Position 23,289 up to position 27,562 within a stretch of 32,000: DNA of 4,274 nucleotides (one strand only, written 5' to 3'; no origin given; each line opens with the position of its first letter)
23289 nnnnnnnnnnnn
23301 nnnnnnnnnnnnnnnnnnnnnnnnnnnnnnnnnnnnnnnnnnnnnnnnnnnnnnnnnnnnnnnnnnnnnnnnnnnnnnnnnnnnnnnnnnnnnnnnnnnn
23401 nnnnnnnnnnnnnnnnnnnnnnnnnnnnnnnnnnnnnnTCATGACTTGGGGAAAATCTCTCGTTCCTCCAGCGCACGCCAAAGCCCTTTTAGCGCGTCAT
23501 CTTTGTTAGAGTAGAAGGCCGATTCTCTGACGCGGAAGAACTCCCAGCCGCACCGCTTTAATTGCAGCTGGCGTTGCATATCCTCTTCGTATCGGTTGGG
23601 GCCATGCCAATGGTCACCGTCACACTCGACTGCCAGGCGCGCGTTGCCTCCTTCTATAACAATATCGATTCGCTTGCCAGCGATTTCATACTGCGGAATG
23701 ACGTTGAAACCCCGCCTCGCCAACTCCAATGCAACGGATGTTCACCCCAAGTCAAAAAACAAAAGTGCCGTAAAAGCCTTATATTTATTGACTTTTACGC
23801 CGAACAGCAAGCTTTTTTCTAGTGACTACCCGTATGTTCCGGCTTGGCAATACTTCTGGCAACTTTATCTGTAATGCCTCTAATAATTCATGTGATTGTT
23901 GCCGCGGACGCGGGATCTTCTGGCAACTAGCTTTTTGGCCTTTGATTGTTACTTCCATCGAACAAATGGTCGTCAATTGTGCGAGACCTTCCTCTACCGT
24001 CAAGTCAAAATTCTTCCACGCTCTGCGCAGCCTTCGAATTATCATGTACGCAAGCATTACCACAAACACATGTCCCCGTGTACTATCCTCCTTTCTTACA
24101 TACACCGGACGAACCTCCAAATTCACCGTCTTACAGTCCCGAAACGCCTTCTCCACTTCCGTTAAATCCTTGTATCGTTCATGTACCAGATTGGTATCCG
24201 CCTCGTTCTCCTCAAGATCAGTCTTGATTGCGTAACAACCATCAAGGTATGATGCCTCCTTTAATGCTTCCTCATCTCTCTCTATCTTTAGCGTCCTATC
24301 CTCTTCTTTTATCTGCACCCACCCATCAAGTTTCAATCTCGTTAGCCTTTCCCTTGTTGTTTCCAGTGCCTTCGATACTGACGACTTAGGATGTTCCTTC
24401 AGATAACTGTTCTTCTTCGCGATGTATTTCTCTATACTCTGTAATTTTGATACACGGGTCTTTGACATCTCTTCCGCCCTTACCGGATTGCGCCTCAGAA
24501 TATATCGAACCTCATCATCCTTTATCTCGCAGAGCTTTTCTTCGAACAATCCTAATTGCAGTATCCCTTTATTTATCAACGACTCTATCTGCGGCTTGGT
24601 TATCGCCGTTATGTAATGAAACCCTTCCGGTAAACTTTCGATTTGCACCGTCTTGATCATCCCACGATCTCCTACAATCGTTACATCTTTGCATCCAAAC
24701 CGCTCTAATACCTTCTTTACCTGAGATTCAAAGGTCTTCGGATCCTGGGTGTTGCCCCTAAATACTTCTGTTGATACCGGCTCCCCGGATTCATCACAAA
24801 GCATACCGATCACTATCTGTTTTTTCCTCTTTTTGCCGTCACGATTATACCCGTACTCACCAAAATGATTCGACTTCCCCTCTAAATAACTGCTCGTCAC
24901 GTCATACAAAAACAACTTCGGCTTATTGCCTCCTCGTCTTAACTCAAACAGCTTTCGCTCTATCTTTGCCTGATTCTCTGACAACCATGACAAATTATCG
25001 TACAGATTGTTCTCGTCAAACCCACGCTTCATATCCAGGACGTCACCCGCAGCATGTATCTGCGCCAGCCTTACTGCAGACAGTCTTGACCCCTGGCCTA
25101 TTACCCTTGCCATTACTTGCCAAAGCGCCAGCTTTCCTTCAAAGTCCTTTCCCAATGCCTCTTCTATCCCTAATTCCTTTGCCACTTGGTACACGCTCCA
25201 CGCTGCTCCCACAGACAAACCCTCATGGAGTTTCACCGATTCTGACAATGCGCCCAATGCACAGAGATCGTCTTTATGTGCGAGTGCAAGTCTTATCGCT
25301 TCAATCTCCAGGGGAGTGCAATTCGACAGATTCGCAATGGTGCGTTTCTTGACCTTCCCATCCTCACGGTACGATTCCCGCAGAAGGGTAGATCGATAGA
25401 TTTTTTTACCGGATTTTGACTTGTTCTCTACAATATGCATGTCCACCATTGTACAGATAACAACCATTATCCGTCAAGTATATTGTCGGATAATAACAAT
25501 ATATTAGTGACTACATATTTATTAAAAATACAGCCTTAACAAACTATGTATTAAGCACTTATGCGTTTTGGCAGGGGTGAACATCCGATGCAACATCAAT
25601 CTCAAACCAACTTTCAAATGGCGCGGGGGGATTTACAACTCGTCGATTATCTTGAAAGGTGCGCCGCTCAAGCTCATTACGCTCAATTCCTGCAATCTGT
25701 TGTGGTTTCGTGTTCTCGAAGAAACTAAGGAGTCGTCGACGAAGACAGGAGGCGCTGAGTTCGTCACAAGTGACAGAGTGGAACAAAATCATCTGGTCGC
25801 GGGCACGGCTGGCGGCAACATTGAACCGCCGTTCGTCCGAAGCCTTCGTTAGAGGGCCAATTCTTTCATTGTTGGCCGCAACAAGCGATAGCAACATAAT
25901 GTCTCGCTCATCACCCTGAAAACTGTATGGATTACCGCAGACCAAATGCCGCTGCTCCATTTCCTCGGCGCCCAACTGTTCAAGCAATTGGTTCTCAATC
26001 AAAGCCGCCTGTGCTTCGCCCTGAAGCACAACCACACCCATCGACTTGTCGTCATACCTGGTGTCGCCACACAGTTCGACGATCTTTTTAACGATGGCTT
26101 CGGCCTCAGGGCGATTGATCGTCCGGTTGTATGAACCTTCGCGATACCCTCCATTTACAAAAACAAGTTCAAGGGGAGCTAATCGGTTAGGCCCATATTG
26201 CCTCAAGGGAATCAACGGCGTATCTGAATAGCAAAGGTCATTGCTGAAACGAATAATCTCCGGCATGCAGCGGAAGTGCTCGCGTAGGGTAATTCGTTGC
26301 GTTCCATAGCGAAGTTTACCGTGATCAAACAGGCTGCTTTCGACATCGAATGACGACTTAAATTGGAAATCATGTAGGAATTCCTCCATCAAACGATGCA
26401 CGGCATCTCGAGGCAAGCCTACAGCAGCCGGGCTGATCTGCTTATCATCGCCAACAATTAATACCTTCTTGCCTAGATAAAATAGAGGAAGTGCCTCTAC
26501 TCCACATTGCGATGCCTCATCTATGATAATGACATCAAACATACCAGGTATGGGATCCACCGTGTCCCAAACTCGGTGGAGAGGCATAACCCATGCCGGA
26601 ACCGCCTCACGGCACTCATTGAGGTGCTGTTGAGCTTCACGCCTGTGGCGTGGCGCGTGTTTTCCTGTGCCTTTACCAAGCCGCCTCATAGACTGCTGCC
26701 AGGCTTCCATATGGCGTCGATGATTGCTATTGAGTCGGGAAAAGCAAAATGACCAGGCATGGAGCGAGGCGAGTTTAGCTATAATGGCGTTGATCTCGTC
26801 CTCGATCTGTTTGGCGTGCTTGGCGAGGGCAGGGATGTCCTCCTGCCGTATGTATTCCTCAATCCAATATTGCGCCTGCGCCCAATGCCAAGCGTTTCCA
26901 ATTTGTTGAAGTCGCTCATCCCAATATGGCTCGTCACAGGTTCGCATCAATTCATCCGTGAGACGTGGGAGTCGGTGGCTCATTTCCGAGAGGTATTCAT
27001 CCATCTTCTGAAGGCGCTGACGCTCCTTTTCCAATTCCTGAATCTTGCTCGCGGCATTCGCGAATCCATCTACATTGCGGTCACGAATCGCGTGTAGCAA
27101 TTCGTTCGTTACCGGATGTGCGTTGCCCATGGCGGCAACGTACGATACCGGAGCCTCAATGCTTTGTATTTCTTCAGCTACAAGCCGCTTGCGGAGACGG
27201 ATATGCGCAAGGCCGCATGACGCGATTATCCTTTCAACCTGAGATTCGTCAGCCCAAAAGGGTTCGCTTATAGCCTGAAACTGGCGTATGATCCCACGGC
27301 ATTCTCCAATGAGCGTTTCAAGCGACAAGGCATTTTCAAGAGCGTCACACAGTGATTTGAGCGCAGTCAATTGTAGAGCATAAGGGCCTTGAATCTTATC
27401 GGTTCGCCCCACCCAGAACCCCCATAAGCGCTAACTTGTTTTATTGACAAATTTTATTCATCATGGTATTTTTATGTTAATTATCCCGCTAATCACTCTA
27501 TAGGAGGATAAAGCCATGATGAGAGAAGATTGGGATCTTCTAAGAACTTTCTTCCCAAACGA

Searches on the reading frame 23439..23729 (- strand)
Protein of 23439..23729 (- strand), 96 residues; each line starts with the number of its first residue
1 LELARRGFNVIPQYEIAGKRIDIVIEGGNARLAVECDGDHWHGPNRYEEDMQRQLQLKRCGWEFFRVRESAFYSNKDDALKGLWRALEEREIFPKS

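Call 42: search_protein_families(library=pfam, proteins=[window:23439-23729:-], max_evalue=0.001)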
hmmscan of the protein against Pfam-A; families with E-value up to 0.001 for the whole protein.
window:23439-23729:- (96 aa): 2 families
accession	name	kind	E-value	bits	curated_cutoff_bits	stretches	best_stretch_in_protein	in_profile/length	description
PF18741.7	MTES_1575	-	7.1e-28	97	38.2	1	2-87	8-96/96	REase_MTES_1575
PF04480.18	DUF559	-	2.4e-05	24.6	20.6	1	28-87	51-108/109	Protein of unknown function (DUF559)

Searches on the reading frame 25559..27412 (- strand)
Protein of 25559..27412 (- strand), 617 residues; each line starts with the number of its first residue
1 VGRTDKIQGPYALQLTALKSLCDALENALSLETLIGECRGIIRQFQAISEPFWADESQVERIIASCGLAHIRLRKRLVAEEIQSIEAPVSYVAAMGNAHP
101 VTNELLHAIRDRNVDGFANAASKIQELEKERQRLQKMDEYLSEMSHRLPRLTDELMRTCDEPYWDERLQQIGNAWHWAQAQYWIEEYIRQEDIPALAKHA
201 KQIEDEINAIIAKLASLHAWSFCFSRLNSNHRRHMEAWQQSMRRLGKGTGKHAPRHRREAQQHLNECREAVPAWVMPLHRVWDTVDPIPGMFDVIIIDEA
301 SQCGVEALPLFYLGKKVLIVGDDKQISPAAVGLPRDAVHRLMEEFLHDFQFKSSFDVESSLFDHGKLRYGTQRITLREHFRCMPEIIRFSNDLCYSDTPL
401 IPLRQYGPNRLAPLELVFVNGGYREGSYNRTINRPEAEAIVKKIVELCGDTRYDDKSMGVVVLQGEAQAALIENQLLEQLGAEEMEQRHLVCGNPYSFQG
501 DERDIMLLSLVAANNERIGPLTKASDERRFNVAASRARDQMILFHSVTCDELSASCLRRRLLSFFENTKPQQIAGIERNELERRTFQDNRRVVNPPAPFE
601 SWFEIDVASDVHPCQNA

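Call 42: search_protein_families(library=pfam, proteins=[window:25559-27412:-], max_evalue=0.001)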
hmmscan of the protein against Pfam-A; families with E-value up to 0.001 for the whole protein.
window:25559-27412:- (617 aa): 2 families
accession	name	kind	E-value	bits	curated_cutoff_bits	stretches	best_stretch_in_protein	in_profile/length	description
PF13087.12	AAA_12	-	1.2e-17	64.5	27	1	358-543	2-190/195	AAA domain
PF13086.12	AAA_11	-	4.3e-07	30.4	27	1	196-328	119-252/257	AAA domain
